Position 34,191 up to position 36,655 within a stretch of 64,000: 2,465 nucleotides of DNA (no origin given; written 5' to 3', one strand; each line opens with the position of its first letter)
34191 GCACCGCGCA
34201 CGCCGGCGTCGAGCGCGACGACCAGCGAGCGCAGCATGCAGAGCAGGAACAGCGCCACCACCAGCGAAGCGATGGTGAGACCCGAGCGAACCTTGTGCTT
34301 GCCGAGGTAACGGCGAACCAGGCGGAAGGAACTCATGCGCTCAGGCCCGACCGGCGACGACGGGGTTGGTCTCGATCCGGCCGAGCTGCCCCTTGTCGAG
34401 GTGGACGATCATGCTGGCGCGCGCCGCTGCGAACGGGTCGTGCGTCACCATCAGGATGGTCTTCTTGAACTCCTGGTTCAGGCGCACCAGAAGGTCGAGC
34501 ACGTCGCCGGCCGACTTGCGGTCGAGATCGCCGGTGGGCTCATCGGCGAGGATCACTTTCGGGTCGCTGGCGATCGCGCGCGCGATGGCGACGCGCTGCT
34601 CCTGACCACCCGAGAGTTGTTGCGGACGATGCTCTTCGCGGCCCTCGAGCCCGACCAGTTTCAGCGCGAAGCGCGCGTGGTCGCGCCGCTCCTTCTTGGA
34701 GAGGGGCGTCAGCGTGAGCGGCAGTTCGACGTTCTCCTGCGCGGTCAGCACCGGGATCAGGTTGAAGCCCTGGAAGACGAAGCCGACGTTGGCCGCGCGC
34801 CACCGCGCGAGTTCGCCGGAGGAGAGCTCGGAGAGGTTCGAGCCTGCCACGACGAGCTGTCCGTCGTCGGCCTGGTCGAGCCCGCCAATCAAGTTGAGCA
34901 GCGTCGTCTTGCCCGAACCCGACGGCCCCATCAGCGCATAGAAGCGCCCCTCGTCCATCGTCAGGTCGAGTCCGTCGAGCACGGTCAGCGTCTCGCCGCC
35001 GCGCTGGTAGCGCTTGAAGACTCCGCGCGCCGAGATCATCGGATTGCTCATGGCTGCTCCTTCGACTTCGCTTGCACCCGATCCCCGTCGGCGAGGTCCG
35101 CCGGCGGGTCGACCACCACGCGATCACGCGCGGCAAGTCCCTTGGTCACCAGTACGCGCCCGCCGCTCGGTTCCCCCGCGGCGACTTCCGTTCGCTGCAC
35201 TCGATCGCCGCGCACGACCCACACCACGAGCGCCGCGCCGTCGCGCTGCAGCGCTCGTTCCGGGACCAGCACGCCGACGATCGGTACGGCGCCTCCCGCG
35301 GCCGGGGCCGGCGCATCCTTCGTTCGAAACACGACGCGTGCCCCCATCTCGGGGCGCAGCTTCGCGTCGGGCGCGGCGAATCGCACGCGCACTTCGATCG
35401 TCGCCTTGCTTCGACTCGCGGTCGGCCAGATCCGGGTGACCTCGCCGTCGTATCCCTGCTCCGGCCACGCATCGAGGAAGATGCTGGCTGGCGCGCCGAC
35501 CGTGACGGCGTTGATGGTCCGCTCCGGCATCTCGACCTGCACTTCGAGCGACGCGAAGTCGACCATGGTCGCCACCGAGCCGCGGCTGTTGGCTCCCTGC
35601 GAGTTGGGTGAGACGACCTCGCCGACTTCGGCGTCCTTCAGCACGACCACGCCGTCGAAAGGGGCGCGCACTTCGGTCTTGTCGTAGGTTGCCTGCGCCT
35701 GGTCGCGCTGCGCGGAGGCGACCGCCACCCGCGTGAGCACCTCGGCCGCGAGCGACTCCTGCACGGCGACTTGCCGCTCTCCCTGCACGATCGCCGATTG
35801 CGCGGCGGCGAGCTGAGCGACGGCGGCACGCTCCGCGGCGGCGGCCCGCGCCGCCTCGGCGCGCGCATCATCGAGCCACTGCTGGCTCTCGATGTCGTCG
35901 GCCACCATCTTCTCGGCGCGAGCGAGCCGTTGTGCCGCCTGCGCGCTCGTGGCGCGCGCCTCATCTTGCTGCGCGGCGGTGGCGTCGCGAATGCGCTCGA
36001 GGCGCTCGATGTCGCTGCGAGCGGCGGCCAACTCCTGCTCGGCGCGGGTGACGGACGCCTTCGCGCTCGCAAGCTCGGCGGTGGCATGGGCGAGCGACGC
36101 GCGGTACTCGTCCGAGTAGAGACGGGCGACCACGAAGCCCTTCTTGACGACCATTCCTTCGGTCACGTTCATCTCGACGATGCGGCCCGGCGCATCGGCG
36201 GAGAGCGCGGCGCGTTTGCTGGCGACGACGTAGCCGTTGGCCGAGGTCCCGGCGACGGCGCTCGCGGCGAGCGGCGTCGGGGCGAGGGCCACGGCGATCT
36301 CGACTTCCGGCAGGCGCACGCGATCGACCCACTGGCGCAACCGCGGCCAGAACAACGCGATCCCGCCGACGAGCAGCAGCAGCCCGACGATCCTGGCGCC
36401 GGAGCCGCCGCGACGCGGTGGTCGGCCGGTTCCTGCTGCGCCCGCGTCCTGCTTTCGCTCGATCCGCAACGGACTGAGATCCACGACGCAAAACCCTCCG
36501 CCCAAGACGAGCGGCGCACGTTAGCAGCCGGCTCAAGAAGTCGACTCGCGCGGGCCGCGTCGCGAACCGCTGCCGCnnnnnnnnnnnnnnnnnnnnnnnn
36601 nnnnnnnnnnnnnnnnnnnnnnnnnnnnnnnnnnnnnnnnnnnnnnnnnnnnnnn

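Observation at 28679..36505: Seven-gene operon: MacA-like adaptor, ABC ATPase, two FtsX permeases, SAM methyltransferase, secreted M14 carboxypeptidase, terminated by a CorE-like ECF sigma factor with a Cys-rich tail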

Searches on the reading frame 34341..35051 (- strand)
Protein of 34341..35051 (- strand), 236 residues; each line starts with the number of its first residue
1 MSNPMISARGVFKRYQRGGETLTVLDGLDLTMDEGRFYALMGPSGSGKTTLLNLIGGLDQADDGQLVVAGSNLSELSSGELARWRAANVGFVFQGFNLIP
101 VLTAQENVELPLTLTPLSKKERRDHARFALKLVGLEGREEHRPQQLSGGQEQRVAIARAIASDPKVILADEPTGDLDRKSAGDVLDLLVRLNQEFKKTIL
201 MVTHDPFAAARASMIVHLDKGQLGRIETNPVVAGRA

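Call 4: search_protein_families(library=pfam, proteins=[window:34341-35051:-], max_evalue=0.01)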
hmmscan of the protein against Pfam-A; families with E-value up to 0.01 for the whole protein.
window:34341-35051:- (236 aa): 6 families
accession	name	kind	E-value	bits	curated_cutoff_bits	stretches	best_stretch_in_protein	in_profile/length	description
PF00005.33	ABC_tran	-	9.4e-34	117.4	25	1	25-173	1-136/137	ABC transporter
PF13401.12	AAA_22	-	1.4e-05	25.8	27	1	34-171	4-92/130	AAA domain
PF13304.12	AAA_21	-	0.00019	22.1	27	0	37-76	1-36/304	AAA domain, putative AbiEii toxin, Type IV TA system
PF13555.12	AAA_29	-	0.0022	18.1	27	1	27-52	14-39/61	P-loop containing region of AAA domain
PF02463.25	SMC_N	-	0.0041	17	40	0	36-210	25-203/220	RecF/RecN/SMC N terminal domain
PF03193.22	RsgA_GTPase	-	0.0043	17.3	30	1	32-57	104-128/174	RsgA GTPase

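Call 6: search_protein_families(library=ncbifam, proteins=[window:34341-35051:-], max_evalue=0.001)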
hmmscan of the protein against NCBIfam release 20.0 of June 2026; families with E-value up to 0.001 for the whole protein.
window:34341-35051:- (236 aa): 189 families (the best 25 are shown)
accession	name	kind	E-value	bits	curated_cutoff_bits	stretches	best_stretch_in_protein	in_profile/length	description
TIGR02211.1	LolD_lipo_ex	equivalog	1.2e-64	217.9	307.75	1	5-223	1-219/221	lipoprotein-releasing ABC transporter ATP-binding protein LolD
NF007879.0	PRK10584.1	equivalog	1.2e-62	211.7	336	1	10-223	11-224/228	putative ABC transporter ATP-binding protein YbbA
NF038007.1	ABC_ATP_DarD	equivalog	6.5e-62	208.8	375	1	12-223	8-218/218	darobactin export ABC transporter ATP-binding protein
NF007826.0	PRK10535.1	equivalog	1.6e-60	205.1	966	1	4-223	3-221/648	macrolide ABC transporter ATP-binding protein/permease MacB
TIGR02982.1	heterocyst_DevA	subfamily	3.3e-60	203.4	295.8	1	6-223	2-219/220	ABC exporter ATP-binding subunit, DevA family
TIGR03608.1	L_ocin_972_ABC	subfamily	3.1e-58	196.6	254.85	1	22-218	11-206/206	putative bacteriocin export ABC transporter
NF008639.0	PRK11629.1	equivalog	3.2e-57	193.6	360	1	3-223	4-224/234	lipoprotein-releasing ABC transporter ATP-binding protein LolD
TIGR02673.1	FtsE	equivalog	1.8e-54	184.7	264.85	1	5-221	1-213/214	cell division ATP-binding protein FtsE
TIGR03265.1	PhnT2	equivalog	1.6e-49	169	457.7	1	15-228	10-218/353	putative 2-aminoethylphosphonate ABC transporter ATP-binding protein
TIGR00968.1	3a0106s01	subfamily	4.1e-48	164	342.75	1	21-229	12-215/237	sulfate ABC transporter ATP-binding protein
TIGR01186.1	proV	subfamily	4.5e-48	164.2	326.6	1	19-228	4-213/363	betaine/proline/choline family ABC transporter ATP-binding protein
NF008428.0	PRK11264.1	equivalog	4.9e-48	163.5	406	1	21-223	15-222/250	L-cystine ABC transporter ATP-binding protein TcyN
TIGR03005.1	ectoine_ehuA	equivalog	2.4e-47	161.3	345.4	1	12-223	7-225/252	ectoine/hydroxyectoine ABC transporter ATP-binding protein EhuA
TIGR02314.1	ABC_MetN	equivalog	1.3e-46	159.2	499.7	1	5-211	1-206/343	methionine ABC transporter ATP-binding protein MetN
NF007027.0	PRK09493.1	equivalog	1.6e-46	158.6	379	1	6-224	2-215/240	glutamine ABC transporter ATP-binding protein GlnQ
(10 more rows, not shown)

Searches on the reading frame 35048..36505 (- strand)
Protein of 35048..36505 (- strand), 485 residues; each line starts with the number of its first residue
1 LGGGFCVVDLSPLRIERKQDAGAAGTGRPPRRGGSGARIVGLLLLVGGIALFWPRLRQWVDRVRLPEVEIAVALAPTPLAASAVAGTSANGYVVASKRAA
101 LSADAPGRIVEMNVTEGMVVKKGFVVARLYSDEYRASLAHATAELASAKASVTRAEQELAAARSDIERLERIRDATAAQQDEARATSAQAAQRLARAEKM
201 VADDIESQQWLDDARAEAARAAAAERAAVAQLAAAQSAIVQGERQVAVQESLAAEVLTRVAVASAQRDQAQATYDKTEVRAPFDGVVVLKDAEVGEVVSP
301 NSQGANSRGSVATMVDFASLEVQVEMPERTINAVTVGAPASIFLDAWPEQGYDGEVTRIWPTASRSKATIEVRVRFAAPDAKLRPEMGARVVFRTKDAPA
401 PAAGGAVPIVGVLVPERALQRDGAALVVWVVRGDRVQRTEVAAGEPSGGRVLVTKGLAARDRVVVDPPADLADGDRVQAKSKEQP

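Call 4: search_protein_families(library=pfam, proteins=[window:35048-36505:-], max_evalue=0.01)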
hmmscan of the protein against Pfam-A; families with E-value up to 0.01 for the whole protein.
window:35048-36505:- (485 aa): 3 families
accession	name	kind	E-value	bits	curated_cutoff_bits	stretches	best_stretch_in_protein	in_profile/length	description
PF16576.10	HlyD_D23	-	1.1e-20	74.3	30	1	97-388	18-213/214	Barrel-sandwich domain of CusB or HlyD membrane-fusion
PF13437.12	HlyD_3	-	2.2e-17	64.1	22.2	1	279-385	2-105/106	HlyD family secretion protein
PF13533.13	Biotin_lipoyl_2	-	7.7e-06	26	29.8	1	100-123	2-25/32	Biotin-lipoyl like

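Call 6: search_protein_families(library=ncbifam, proteins=[window:35048-36505:-], max_evalue=0.001)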
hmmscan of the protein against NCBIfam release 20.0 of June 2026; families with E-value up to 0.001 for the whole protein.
window:35048-36505:- (485 aa): 20 families
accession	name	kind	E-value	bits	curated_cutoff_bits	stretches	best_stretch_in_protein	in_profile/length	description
TIGR01730.1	RND_mfp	subfamily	4.9e-51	173.6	94.9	2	257-479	114-321/322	efflux RND transporter periplasmic adaptor subunit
TIGR00998.1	8a0101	subfamily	4.5e-24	85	390.8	1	90-365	35-287/334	EmrA/EmrK family multidrug efflux transporter periplasmic adaptor subunit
NF002939.0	PRK03598.1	equivalog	3.7e-21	75.6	393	1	100-371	46-292/332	secretion protein HlyD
NF007785.0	PRK10476.1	equivalog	1.3e-20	73.5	376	1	79-359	30-284/347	multidrug transporter subunit MdtN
TIGR00999.1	8a0102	subfamily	2.2e-20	72.9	319.3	1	118-465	2-264/271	CzcB/NccB family metal efflux transporter periplasmic adaptor subunit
NF008589.1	PRK11556.1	equivalog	2.5e-16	59.6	391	2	243-478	159-386/392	MdtA/MuxA family multidrug efflux RND transporter periplasmic adaptor subunit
NF033138.2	RND-peri-MexC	equivalog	3e-12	46.4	625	1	365-482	265-374/375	MexC family multidrug efflux RND transporter periplasmic adaptor subunit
NF008606.0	PRK11578.1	equivalog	6.6e-12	45.2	342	1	224-466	130-363/371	macrolide transporter subunit MacA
TIGR02971.1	heterocyst_DevB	subfamily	8e-12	45.2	129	1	105-360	23-279/327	ABC exporter membrane fusion protein, DevB family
TIGR01843.1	type_I_hlyD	subfamily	3.8e-10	39.3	208.65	2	159-360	145-352/422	HlyD family type I secretion periplasmic adaptor subunit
NF007132.1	PRK09578.1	equivalog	1.8e-07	30.3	512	1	368-484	273-380/396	MexX/AxyX family multidrug efflux RND transporter periplasmic adaptor subunit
TIGR03794.1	NHLM_micro_HlyD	equivalog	4.2e-06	25.9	156.2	1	93-302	52-279/421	NHLP bacteriocin system secretion protein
NF045904.1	RND-peri-MexE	equivalog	1.5e-05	24.1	714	0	106-195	71-155/390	multidrug efflux RND transporter periplasmic adaptor subunit MexE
NF011604.1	PRK15030.1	equivalog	2.4e-05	23.5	765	1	363-479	267-375/397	multidrug efflux RND transporter periplasmic adaptor subunit AcrA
TIGR02168.1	SMC_prok_B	equivalog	2.9e-05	22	567.35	1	82-280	618-820/1181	chromosome segregation protein SMC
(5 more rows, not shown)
